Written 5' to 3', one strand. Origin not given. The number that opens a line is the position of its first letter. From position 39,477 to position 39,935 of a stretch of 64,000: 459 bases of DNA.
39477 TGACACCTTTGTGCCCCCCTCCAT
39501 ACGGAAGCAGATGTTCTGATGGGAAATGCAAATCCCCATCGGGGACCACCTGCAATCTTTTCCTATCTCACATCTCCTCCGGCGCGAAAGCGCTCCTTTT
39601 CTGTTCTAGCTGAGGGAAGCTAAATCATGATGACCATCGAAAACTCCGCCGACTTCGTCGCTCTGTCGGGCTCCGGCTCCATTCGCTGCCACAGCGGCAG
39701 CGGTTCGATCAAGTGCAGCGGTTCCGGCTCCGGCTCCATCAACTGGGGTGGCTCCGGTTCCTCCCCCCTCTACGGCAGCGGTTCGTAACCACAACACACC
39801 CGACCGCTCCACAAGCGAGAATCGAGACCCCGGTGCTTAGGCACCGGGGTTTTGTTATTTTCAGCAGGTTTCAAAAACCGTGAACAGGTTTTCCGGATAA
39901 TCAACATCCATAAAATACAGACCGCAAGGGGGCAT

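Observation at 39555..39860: Unlisted 53-codon Gly/Ser-repeat peptide gene with Cys/Cys/Trp/Tyr-punctuated modules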

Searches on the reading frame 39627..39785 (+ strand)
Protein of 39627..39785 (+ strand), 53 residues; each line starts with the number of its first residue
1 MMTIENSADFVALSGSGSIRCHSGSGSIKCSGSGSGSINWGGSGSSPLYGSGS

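Call 6: find_homologous_proteins(query=window:39627-39785:+, max_evalue=10)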
Query seq(53 aa): 31 candidates shared short words with the query, none scored E <= 10.
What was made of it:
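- Tried and rejected: Direct protein search with the peptide (call 6) found nothing.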

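Call 7: search_protein_families(library=pfam, proteins=[window:39627-39785:+], max_evalue=1)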
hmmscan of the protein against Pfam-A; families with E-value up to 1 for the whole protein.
seq(53 aa): 1 family
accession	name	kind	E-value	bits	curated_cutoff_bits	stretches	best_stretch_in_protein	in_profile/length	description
PF10988.14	DUF2807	-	0.17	12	24.2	1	11-43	149-180/181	Putative auto-transporter adhesin, head GIN domain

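Call 8: search_protein_families(library=ncbifam, proteins=[window:39627-39785:+], max_evalue=10)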
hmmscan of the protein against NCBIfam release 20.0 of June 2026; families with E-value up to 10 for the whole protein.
seq(53 aa): 1 family
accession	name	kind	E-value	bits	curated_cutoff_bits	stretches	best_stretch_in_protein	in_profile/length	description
NF038033.1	FEA1_rel_lipo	equivalog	9.7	4.8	250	1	16-46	28-60/406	FEA1-related lipoprotein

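Call 10: find_encoding_contigs(protein=window:39627-39785:+, flank=4000, max_places=6)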
Protein seq(53 aa) (53 aa): 1 contig read that carries it; 1 place shown.
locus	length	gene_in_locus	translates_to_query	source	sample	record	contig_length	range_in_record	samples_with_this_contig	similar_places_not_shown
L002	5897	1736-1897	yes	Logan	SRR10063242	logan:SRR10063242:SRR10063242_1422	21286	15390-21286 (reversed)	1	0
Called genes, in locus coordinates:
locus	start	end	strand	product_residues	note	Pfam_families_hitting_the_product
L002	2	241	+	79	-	?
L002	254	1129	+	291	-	PF02629:CoA_binding, PF00549:Ligase_CoA, PF13607:Succ_CoA_lig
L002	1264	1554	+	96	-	-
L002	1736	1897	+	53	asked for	-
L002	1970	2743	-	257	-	PF01416:PseudoU_synth_1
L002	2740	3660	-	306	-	PF00551:Formyl_trans_N, PF02911:Formyl_trans_C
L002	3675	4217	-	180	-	PF01327:Pep_deformylase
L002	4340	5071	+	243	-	PF01012:ETF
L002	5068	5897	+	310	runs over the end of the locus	PF01012:ETF, PF00766:ETF_alpha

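Call 18: find_encoding_contigs(protein=P0004, flank=4000, max_places=6)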
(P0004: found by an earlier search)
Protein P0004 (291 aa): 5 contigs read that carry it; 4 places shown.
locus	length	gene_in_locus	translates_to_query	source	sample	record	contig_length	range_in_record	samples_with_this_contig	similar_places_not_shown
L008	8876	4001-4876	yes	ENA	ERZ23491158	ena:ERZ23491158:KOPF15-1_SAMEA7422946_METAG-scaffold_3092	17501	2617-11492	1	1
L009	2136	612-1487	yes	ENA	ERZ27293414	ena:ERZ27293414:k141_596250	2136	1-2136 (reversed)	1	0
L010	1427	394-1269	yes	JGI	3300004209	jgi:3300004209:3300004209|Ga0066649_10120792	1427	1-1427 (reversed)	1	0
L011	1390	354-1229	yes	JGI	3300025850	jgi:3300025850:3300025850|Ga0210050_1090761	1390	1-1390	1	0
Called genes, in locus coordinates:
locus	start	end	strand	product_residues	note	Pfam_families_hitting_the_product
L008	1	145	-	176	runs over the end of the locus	-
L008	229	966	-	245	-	PF00215:OMPdecase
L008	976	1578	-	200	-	PF00293:NUDIX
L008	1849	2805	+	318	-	PF00056:Ldh_1_N, PF02866:Ldh_1_C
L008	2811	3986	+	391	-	PF08442:ATP-grasp_2, PF13549:ATP-grasp_5, PF24948:Citrate_synth_N, PF00549:Ligase_CoA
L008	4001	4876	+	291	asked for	PF02629:CoA_binding, PF00549:Ligase_CoA, PF13607:Succ_CoA_lig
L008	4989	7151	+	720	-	PF00989:PAS, PF13188:PAS_8 (faint), PF00989:PAS, PF08448:PAS_4 (weak), PF13426:PAS_9, PF00512:HisKA, PF02518:HATPase_c, PF00072:Response_reg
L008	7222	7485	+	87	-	-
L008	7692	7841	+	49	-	-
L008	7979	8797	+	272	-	PF00520:Ion_trans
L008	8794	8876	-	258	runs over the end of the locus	PF01416:PseudoU_synth_1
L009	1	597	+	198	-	?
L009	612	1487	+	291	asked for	PF02629:CoA_binding, PF00549:Ligase_CoA, PF13607:Succ_CoA_lig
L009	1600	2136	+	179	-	?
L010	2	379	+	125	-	?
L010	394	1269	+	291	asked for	PF02629:CoA_binding, PF00549:Ligase_CoA, PF13607:Succ_CoA_lig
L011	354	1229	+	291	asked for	PF02629:CoA_binding, PF00549:Ligase_CoA, PF13607:Succ_CoA_lig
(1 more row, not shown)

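Call 19: find_encoding_contigs(protein=P0005, flank=4000, max_places=6)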
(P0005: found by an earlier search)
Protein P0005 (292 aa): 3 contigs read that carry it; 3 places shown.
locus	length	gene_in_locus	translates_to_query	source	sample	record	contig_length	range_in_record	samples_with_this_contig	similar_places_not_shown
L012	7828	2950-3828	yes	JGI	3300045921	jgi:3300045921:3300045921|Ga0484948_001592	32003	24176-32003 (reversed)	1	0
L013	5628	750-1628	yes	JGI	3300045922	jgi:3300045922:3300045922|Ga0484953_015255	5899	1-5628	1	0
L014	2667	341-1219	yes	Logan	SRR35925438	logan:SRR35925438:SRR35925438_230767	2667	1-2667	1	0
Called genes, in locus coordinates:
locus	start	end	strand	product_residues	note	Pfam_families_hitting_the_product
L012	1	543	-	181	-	?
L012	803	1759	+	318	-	PF00056:Ldh_1_N, PF02866:Ldh_1_C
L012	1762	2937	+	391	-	PF08442:ATP-grasp_2, PF13549:ATP-grasp_5, PF24948:Citrate_synth_N, PF00549:Ligase_CoA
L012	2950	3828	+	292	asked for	PF02629:CoA_binding, PF00549:Ligase_CoA, PF13607:Succ_CoA_lig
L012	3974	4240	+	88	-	-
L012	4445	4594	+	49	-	-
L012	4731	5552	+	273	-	PF00520:Ion_trans, PF08016:PKD_channel (faint)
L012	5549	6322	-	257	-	PF01416:PseudoU_synth_1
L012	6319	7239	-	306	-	PF00551:Formyl_trans_N, PF02911:Formyl_trans_C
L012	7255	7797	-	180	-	PF01327:Pep_deformylase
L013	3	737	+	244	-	?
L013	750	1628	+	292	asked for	PF02629:CoA_binding, PF00549:Ligase_CoA, PF13607:Succ_CoA_lig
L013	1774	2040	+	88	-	-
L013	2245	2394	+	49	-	-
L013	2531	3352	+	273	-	PF00520:Ion_trans, PF08016:PKD_channel (faint)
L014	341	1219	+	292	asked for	PF02629:CoA_binding, PF00549:Ligase_CoA, PF13607:Succ_CoA_lig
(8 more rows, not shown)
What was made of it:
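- Lineages B and C have an ion-channel gene downstream (calls 18, 19).
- Tried and rejected: Longer contigs later showed an ion-channel gene inserted between the peptide and truA in that lineage (calls 18, 19).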

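Call 42: search_protein_representatives(alignment_id=A2)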
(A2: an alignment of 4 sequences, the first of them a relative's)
Query: 4 sequences, 88 profile positions. Proteins with E-value up to 0.001 (for the whole library): 184; up to 1e-10: 30; up to 1e-30: 2. The best 150 are listed.
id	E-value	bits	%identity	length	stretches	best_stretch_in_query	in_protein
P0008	4.4e-44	164.8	-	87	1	3-87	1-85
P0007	4.2e-33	129.6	-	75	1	1-68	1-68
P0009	2.9e-22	94.9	-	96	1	2-73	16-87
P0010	7.4e-19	83.9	-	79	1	3-73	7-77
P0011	1.1e-17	80.2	-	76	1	3-71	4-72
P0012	2.8e-17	78.8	-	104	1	4-73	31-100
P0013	1.2e-16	76.9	-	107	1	3-69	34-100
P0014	1.0e-14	70.6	-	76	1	5-68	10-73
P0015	2.3e-14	69.5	-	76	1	1-69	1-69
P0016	1.9e-13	66.6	-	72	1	4-70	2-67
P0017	2.2e-13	66.4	-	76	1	4-68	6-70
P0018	6.9e-13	64.8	-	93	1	6-69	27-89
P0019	6.9e-13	64.8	-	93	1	3-70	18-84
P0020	7.3e-13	64.7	-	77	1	4-71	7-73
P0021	9.3e-13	64.4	-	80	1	5-68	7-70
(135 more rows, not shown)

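Call 43: predict_structure(alignment_id=A2)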
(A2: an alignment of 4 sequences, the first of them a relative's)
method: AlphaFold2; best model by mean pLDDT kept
length: 96 residues; sequences in the alignment: 4
mean_pLDDT: 89.7   pTM: 0.75
mean pLDDT of the five models: 89.7, 89.4, 88.8, 88.6, 87.3
residues with pLDDT >= 90: 81; 70-90: 4; 50-70: 8; < 50: 3
segments of 3 or more residues with pLDDT < 50: none
pLDDT, mean of each block of 10 residues (from residue 1): 52 91 96 94 95 96 96 96 94 87
secondary structure, 60 per line:
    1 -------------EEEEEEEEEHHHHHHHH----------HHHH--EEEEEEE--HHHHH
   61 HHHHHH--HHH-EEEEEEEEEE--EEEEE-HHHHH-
elements in order: E14-22 H23-30 H41-44 E47-53 H56-66 E73-82 E85-89 H91-95
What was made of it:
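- On Class IIb siderophore-microcin: The adjacent 96-aa protein is predicted to be a soluble alpha/beta fold (call 43).
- The upstream 96-aa protein is a soluble alpha/beta fold, not a membrane immunity protein (call 43).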

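Call 46: find_encoding_contigs(protein=P0009, flank=3000, max_places=5)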
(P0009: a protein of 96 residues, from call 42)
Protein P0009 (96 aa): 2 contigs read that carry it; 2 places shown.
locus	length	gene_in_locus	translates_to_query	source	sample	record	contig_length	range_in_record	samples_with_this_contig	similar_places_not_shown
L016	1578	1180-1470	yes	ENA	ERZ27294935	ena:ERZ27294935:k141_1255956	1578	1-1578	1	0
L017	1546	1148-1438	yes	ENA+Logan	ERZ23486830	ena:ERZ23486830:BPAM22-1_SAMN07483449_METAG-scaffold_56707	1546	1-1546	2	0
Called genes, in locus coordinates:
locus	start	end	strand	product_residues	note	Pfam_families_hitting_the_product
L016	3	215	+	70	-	?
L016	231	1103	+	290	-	PF02629:CoA_binding, PF00549:Ligase_CoA, PF13607:Succ_CoA_lig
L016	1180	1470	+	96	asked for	-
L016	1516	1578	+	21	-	?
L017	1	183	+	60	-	?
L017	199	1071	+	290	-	PF02629:CoA_binding, PF00549:Ligase_CoA, PF13607:Succ_CoA_lig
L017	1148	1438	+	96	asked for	-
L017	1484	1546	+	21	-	?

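Call 49: fold_search(model_id=the predicted structure, library=pdb)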
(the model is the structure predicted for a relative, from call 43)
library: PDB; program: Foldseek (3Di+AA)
matches with E <= 10: 263; with E <= 0.001: 0
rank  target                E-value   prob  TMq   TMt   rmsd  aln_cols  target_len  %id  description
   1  8i9p_LS               2.9e-01  0.85  0.46  0.26   6.0        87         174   14  Cryo-EM structure of a Chaetomium thermophilum pre-60S ribosomal subunit - State Mak16 (released 2023-05-17)
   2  8iml_m                2.9e-01  0.44  0.34  0.43   6.1        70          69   11  Rs2I-Rs2II, Rs1I-Rs1II, RbI-RbII cylinder in cyanobacterial phycobilisome from Anthocerotibacter panamensis (Cluster D (released 2023-10-25)
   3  5z3g_W                3.6e-01  0.72  0.41  0.25   5.4        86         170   16  Cryo-EM structure of a nucleolar pre-60S ribosome (Rpf1-TAP) (released 2018-04-11)
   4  9i14_LS               3.6e-01  0.72  0.40  0.24   5.2        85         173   13  CRYO-EM STRUCTURE OF HCT15 POLYSOMES IN HYBRID-PRE STATE (released 2026-01-28)
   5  6uz7_AS               3.8e-01  0.87  0.45  0.27   3.8        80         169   16  K.lactis 80S ribosome with p/PE tRNA and eIF5B (released 2020-01-15)
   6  7pwg_S                3.8e-01  0.80  0.45  0.27   6.7        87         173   14  Cryo-EM structure of large subunit of Giardia lamblia ribosome at 2.7 A resolution (released 2022-04-20)
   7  9e2g_2J               3.8e-01  0.20  0.31  0.15  10.5       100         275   11  Cryo-EM structure of 48 nm repeat of microtubule doublet from T. brucei flagellum (released 2025-03-12)
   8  6jhv_A                4.6e-01  0.18  0.31  0.27  10.2       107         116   14  Structure of anti-CRISPR AcrIIC3 (released 2019-08-28)
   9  8eth_S                4.9e-01  0.82  0.45  0.28   3.6        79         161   15  Ytm1 associated 60S nascent ribosome State 1B (released 2022-11-30)
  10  8br8_LT               4.9e-01  0.69  0.45  0.27   7.8        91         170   13  Giardia ribosome in POST-T state (A1) (released 2023-03-15)
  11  3j79_U                5.5e-01  0.80  0.47  0.27   6.8        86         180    9  Cryo-EM structure of the Plasmodium falciparum 80S ribosome bound to the anti-protozoan drug emetine, large subunit (released 2014-07-16)
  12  7qoh_g                6.3e-01  0.51  0.44  0.50   7.7        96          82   11  Unique vertex of the phicrAss001 virion with C5 symmetry imposed (released 2023-03-29)
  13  8hre                  6.3e-01  0.14  0.29  0.06   7.4        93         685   14  Straight fiber of DT57C bacteriophage in the full state (released 2023-12-13)
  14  7pzy_0                6.7e-01  0.54  0.41  0.24   5.7        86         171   13  Structure of the vacant Candida albicans 80S ribosome (released 2022-05-18)
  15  8esq_S                7.1e-01  0.72  0.44  0.27   3.7        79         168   15  Ytm1 associated nascent 60S ribosome State 2 (released 2022-11-30)
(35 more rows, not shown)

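Call 62: predict_structure(protein=window:39627-39785:+)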
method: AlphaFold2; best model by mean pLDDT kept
length: 53 residues; sequences in the alignment: 1
mean_pLDDT: 54.5   pTM: 0.32
mean pLDDT of the five models: 54.5, 52.7, 52.6, 52.6, 50.9
residues with pLDDT >= 90: 0; 70-90: 0; 50-70: 40; < 50: 13
segments of 3 or more residues with pLDDT < 50: 44-47, 50-53
pLDDT, mean of each block of 10 residues (from residue 1): 51 57 60 57 49 46
secondary structure, 60 per line:
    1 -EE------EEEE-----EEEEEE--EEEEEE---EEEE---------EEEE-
elements in order: E10-13 E19-24 E27-32 E36-39 E49-52
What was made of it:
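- Closest known: RTX nonapeptide beta-roll repeats. Different: This was not tested structurally; the AF2 model is low confidence (call 62).
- AF2 places beta-strands on the I-x-hydrophobic modules, but at low confidence (call 62). The peptide model has pLDDT 54, so the beta-meander idea is weak (call 62).
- Tried and rejected: An AF2 model of the peptide was too low in confidence to use as evidence (call 62).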

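Call 63: find_encoding_contigs(protein=P0010, flank=3000, max_places=6)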
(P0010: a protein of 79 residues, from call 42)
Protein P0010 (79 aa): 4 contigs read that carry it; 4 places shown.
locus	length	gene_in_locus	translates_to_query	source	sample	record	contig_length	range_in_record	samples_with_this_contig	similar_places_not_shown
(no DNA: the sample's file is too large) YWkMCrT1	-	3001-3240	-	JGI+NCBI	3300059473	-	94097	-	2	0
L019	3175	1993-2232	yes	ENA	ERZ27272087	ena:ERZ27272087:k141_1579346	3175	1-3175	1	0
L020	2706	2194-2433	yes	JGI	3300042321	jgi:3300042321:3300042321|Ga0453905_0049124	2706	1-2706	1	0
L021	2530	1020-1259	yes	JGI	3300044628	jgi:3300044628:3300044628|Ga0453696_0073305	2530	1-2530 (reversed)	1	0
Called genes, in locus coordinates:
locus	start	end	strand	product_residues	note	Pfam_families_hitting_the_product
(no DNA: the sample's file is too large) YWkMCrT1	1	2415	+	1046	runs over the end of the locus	PF00989:PAS, PF08447:PAS_3, PF08448:PAS_4, PF13188:PAS_8 (faint), PF13426:PAS_9 (weak), PF00512:HisKA, PF02518:HATPase_c, PF00072:Response_reg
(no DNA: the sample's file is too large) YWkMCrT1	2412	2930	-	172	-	PF13539:Peptidase_M15_4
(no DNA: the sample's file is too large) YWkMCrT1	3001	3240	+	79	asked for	-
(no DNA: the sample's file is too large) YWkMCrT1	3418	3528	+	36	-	-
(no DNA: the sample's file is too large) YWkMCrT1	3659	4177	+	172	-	PF13539:Peptidase_M15_4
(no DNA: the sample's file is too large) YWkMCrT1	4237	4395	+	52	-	-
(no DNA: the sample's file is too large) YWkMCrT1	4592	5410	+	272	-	PF00520:Ion_trans, PF08016:PKD_channel (weak)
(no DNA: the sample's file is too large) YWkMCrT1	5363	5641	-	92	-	-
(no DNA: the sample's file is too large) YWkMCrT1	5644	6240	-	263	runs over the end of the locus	PF01416:PseudoU_synth_1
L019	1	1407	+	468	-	?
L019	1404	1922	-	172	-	PF13539:Peptidase_M15_4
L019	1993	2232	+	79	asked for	-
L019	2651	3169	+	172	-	PF13539:Peptidase_M15_4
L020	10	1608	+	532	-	PF00512:HisKA, PF02518:HATPase_c, PF00072:Response_reg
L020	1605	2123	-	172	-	PF13539:Peptidase_M15_4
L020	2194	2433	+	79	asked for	-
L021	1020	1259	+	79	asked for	-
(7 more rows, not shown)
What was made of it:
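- On RiPP precursor (generic): The flanks of lineages B, C and D hold sucCD, a kinase, an ion channel, M15 peptidases and truA (calls 18, 19, 63).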

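Call 81: find_encoding_contigs(protein=P0011, flank=2500, max_places=4)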
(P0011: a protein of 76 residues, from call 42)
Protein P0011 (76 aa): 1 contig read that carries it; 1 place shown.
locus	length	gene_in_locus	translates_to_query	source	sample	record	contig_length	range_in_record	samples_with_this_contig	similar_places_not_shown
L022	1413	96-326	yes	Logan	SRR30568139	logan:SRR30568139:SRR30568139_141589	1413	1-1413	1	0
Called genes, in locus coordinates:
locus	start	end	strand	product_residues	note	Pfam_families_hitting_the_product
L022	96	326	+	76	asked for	-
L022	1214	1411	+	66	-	?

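Call 90: find_encoding_contigs(protein=P0017, flank=2000, max_places=4)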
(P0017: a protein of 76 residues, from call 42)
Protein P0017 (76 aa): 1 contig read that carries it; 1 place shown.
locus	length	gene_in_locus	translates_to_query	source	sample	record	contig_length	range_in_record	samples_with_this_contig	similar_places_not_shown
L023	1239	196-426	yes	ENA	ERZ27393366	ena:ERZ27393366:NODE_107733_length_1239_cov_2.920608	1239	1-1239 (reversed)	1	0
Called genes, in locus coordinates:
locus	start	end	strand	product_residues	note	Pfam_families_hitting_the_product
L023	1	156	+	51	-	?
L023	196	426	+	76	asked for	-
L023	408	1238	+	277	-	?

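Call 91: find_encoding_contigs(protein=P0014, flank=2000, max_places=4)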
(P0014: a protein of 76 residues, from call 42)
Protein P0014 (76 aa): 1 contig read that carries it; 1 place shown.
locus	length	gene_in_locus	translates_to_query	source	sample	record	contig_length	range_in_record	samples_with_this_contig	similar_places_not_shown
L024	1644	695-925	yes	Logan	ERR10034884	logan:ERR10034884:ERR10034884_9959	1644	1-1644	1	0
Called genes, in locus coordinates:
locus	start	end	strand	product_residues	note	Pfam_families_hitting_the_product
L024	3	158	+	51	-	?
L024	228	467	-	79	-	-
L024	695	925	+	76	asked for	-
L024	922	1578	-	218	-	-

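Call 93: search_solved_structures(query=window:39627-39785:+, max_evalue=10, show_alignments=2)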
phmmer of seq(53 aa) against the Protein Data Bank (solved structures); distinct sequences matched with E-value up to 10: 0.

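Call 94: search_protein_families(library=padloc, proteins=[window:39627-39785:+, P0001, P0010], max_evalue=1)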
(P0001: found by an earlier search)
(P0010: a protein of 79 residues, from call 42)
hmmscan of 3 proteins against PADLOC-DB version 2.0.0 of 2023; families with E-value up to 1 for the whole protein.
seq(53 aa): 0 families

P0001 (96 aa): 0 families

P0010 (79 aa): 0 families

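Call 95: search_protein_families(library=phrogs, proteins=[window:39627-39785:+, P0001, P0010], max_evalue=1)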
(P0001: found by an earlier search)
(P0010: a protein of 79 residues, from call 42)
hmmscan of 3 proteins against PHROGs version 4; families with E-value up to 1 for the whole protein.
seq(53 aa): 0 families

P0001 (96 aa): 1 family
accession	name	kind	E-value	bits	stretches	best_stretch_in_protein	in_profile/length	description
phrog_32735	-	unknown function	0.057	14.4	1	43-67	23-47/58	-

P0010 (79 aa): 2 families
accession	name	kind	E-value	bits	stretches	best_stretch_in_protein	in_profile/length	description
phrog_27286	-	unknown function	0.0047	18.3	1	21-68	15-61/78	-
phrog_24339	-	unknown function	0.07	14.3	1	34-73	22-61/63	-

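Call 99: find_related_loci(query=A5, collection=viral_contigs, flank=3000)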
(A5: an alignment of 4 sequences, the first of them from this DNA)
Query A5 (53 aa) in viral_contigs; peptide patterns used: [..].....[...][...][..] (x = any residue, [..] = any of these).
64 stretches matched a pattern, but none encodes a relative of the query by tblastn (E <= 1e-3).
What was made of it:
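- Tried and rejected: A viral-contig scan with the peptide profile found nothing (call 99).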

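Call 100: search_protein_families(library=ncbifam, proteins=[P0010], max_evalue=10)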
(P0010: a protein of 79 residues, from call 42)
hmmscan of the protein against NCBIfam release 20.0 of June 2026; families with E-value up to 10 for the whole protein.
P0010 (79 aa): 0 families

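Call 101: search_protein_families(library=pfam, proteins=[P0010], max_evalue=1)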
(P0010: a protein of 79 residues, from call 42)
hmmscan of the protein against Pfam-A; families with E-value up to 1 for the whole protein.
P0010 (79 aa): 0 families
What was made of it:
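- Tried and rejected: PDB sequence search, PADLOC, PHROGs, Pfam and NCBIfam were also negative (calls 7, 8, 93-95, 100, 101).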
